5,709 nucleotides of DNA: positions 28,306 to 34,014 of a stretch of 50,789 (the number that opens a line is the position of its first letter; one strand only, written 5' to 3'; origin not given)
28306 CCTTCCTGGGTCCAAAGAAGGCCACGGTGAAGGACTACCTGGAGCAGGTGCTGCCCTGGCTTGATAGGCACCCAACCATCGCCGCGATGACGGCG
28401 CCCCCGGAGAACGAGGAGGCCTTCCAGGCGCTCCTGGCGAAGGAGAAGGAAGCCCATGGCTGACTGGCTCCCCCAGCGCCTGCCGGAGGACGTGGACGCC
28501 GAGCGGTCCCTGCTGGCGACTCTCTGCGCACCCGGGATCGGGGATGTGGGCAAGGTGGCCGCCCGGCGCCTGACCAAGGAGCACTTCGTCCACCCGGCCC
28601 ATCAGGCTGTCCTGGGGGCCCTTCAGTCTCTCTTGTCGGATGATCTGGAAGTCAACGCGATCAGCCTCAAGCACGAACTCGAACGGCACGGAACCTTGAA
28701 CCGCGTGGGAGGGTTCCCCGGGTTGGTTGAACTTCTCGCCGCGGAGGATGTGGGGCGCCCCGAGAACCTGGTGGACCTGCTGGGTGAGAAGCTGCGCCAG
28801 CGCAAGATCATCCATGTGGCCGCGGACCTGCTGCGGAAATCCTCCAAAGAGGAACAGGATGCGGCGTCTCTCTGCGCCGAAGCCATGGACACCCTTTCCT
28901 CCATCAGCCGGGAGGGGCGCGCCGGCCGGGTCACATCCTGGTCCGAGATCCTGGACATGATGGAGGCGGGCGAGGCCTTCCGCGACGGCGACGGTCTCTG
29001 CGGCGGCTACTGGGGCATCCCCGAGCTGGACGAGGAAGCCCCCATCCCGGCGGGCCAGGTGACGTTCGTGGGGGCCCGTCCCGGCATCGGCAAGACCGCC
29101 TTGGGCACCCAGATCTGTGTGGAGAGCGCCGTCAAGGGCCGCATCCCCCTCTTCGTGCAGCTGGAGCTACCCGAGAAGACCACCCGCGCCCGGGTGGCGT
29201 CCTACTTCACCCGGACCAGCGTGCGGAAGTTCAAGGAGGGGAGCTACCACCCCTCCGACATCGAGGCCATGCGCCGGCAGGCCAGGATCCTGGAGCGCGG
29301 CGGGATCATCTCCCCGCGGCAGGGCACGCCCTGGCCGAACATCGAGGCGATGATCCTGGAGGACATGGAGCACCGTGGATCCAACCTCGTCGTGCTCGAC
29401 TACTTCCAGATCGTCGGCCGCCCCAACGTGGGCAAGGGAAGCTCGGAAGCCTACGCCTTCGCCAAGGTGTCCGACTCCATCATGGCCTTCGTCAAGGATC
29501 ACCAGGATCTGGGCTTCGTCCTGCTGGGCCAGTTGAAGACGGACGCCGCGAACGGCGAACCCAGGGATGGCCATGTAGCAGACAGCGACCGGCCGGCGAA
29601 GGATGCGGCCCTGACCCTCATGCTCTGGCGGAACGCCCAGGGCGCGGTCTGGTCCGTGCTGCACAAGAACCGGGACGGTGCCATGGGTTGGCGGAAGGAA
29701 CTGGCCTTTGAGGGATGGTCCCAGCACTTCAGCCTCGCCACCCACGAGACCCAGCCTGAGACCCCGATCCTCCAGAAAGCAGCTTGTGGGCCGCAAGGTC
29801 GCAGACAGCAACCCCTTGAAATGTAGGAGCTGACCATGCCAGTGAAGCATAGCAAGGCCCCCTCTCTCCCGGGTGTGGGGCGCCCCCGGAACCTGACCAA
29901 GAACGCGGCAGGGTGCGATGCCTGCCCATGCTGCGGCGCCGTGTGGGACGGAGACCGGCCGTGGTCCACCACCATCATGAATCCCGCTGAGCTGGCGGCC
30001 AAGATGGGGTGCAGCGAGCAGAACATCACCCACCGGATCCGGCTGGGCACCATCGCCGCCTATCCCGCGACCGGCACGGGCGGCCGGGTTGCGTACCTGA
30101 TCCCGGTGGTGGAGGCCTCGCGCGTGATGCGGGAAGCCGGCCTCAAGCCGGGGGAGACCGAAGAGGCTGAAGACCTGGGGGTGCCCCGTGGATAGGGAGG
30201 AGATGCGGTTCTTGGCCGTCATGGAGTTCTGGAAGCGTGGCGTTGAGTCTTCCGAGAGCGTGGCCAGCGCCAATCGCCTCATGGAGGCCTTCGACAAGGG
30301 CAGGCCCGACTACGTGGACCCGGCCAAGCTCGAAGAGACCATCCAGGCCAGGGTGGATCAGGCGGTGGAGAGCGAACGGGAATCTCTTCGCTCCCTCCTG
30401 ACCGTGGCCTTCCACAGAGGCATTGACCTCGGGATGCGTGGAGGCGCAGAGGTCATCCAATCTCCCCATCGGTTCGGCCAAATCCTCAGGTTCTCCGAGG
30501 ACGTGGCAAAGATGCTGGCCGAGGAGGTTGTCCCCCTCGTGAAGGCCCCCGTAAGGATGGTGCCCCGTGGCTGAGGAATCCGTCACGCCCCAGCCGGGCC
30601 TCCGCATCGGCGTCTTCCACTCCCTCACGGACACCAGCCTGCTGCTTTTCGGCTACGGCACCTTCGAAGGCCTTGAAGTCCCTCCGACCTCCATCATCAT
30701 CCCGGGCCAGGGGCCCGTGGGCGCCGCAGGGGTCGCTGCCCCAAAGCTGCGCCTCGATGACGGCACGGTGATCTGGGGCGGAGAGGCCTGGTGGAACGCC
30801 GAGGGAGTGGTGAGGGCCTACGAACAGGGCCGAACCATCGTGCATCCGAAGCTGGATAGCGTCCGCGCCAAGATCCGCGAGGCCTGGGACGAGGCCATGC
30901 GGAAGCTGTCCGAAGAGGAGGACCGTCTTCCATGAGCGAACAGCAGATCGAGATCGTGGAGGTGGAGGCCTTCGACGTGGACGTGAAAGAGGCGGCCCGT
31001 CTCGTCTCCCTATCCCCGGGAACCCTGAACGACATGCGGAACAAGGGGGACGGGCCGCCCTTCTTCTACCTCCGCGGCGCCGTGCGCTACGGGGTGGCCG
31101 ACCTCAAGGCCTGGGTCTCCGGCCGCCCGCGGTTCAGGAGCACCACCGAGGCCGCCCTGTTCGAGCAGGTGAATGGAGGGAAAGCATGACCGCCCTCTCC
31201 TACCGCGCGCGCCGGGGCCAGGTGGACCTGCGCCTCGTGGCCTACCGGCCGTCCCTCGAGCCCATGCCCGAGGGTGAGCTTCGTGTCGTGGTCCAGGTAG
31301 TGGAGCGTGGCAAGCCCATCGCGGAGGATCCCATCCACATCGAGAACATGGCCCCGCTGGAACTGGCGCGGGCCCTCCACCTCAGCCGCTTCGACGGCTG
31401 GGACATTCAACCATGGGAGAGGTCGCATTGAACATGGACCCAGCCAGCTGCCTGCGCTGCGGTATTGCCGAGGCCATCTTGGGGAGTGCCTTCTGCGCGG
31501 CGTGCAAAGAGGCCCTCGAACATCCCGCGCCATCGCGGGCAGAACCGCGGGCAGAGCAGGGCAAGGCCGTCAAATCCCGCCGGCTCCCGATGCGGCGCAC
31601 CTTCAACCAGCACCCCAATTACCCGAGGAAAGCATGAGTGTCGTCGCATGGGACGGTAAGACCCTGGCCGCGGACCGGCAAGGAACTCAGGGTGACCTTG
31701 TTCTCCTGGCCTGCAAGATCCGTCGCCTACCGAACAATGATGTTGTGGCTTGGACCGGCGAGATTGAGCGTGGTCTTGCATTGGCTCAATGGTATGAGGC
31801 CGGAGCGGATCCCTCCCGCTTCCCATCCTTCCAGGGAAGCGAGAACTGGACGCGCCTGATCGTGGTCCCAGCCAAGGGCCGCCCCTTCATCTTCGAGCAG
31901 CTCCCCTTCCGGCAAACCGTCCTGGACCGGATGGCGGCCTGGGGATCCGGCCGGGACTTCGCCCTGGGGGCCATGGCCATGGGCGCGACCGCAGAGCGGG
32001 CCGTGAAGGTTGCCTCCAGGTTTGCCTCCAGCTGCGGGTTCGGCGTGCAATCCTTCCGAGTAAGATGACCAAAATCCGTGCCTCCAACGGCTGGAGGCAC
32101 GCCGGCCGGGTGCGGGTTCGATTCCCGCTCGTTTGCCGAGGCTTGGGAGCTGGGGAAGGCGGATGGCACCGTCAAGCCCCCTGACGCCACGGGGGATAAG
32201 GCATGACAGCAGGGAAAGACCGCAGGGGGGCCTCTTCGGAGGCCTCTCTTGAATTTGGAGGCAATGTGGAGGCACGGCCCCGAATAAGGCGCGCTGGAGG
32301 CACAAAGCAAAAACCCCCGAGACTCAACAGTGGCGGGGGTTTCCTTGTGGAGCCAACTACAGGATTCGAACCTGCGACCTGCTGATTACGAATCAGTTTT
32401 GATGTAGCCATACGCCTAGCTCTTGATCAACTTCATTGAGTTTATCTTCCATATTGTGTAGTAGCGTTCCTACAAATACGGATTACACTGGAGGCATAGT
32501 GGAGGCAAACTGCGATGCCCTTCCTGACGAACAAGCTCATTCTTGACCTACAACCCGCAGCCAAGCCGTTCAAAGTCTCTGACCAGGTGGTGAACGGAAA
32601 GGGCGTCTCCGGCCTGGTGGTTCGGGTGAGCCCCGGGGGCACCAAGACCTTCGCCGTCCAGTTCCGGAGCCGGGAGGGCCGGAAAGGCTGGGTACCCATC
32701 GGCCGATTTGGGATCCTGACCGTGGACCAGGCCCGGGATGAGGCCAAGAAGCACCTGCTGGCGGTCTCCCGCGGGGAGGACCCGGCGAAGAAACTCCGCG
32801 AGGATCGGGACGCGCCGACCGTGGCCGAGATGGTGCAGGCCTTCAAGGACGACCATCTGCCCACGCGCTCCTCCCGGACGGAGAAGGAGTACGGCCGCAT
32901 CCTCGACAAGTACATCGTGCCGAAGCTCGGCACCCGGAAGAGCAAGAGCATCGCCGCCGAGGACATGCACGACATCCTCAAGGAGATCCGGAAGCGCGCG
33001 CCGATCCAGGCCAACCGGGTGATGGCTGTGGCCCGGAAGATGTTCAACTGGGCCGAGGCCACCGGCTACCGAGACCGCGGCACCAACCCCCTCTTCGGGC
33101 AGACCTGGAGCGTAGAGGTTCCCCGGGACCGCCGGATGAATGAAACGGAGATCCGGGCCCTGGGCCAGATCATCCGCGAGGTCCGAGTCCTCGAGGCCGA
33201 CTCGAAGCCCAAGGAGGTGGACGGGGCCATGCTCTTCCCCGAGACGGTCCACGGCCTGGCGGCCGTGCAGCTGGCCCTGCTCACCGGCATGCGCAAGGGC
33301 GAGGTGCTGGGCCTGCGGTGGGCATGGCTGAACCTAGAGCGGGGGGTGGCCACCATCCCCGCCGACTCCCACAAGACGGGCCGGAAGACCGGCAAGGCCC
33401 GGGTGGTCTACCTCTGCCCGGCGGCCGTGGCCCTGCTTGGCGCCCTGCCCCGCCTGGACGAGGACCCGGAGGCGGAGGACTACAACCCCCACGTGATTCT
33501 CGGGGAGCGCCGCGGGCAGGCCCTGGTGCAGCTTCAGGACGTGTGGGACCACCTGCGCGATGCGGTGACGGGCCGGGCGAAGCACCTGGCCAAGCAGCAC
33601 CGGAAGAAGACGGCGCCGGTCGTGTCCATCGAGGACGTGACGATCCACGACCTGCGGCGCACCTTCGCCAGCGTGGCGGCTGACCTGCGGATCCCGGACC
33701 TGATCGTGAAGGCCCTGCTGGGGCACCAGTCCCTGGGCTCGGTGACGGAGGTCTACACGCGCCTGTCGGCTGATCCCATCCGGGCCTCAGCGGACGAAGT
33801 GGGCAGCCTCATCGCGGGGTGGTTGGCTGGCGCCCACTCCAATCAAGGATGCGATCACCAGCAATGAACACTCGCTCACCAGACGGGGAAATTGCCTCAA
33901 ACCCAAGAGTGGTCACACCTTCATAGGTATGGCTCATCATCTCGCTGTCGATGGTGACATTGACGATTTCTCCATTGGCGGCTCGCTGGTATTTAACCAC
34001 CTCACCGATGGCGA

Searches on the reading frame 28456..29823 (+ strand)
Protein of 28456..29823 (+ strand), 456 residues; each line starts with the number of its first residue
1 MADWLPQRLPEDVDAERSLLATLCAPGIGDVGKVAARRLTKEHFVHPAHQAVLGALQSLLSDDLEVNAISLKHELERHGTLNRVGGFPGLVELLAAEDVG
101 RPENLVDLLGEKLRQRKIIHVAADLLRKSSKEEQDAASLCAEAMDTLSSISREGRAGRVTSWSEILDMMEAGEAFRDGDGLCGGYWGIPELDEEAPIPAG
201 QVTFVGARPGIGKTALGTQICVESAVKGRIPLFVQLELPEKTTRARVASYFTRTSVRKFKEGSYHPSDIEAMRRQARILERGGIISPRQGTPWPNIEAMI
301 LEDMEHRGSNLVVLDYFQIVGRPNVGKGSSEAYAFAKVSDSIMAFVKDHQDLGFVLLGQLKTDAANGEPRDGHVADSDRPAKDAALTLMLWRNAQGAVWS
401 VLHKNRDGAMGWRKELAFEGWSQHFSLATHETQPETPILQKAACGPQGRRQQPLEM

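Call 65: search_protein_families(library=pfam, proteins=[window:28456-29823:+], max_evalue=0.001)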
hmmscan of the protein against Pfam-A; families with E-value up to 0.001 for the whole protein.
window:28456-29823:+ (456 aa): 3 families
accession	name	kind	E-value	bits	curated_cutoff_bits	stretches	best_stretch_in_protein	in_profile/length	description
PF03796.21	DnaB_C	-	1.1e-15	58.2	27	1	198-425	17-253/255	DnaB-like helicase C terminal domain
PF00772.26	DnaB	-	5.6e-11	42.8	23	1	9-96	2-87/103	DnaB-like helicase N terminal domain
PF06745.19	ATPase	-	0.0001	22.2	26.6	1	187-249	4-69/231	KaiC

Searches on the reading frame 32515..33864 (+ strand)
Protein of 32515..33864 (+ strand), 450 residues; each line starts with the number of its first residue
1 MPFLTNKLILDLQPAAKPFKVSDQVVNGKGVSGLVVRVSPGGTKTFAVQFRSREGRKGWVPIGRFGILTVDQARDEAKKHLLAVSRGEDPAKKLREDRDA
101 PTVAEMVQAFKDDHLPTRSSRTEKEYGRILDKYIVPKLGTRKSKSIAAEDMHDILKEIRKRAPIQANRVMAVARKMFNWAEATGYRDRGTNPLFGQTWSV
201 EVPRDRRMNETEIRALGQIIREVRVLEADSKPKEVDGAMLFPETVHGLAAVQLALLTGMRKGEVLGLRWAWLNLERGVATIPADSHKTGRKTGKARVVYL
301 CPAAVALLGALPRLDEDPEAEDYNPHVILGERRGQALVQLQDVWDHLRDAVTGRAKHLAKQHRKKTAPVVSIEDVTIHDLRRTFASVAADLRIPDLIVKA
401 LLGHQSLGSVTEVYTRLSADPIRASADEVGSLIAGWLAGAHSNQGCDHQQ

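Call 65: search_protein_families(library=pfam, proteins=[window:32515-33864:+], max_evalue=0.001)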
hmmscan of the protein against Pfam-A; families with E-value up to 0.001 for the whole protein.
window:32515-33864:+ (450 aa): 3 families
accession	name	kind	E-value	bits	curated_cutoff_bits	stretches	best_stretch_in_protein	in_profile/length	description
PF00589.27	Phage_integrase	-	2.5e-16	60.4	27.1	1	240-418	13-169/172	Phage integrase family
PF13356.12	Arm-DNA-bind_3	-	3.6e-12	46.7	27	1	30-96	20-82/83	Arm DNA-binding domain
PF22022.2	Phage_int_M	-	2.2e-10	41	27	1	105-188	3-87/96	Phage integrase central domain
